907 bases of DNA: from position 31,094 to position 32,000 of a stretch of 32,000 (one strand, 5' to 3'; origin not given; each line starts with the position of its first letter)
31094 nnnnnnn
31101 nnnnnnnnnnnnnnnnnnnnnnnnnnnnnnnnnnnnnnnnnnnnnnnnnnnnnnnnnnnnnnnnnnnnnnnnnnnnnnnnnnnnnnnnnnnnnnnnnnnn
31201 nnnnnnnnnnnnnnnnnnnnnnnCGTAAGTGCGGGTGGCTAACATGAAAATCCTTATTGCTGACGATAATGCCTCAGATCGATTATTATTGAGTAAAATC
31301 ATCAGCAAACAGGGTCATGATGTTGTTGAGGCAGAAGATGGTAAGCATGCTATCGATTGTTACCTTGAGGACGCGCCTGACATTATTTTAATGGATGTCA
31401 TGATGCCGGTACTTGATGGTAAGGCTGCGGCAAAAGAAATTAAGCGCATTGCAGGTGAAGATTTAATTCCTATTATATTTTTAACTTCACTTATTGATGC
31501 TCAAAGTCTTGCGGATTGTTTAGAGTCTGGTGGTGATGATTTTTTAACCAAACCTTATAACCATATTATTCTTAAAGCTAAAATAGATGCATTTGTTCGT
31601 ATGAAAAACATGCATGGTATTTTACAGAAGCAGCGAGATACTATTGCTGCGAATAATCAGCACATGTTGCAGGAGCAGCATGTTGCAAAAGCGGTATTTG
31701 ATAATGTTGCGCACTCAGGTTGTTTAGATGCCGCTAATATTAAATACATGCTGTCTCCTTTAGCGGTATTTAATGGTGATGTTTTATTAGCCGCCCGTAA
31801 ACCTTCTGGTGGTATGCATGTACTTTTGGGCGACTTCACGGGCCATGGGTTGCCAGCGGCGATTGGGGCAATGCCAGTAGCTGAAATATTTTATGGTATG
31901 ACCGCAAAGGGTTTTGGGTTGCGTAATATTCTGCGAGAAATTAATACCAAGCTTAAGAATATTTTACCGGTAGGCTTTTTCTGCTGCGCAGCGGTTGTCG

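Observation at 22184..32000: Complete Aer2/Che2-like chemosensory operon sits directly after fliJ, bracketed by STAS proteins and ending in a REC-PP2C phosphatase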

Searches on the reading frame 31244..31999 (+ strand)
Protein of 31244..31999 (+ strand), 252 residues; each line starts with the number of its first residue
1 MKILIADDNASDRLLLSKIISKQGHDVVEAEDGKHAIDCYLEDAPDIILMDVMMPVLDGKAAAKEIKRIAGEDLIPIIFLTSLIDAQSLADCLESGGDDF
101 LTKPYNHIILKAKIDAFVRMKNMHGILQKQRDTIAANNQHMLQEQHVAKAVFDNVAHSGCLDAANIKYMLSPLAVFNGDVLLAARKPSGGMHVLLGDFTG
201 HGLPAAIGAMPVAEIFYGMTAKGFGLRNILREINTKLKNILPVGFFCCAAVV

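Call 7: search_protein_families(library=pfam, proteins=[window:31244-31999:+], max_evalue=0.001)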
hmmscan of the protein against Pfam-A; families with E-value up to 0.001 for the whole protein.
window:31244-31999:+ (252 aa): 2 families
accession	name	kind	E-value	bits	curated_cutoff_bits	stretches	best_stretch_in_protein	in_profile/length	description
PF00072.30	Response_reg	-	3.8e-22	79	30.2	1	3-114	1-110/111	Response regulator receiver domain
PF07228.17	SpoIIE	-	5.7e-10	39.9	25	1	188-249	2-63/192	Stage II sporulation protein E (SpoIIE)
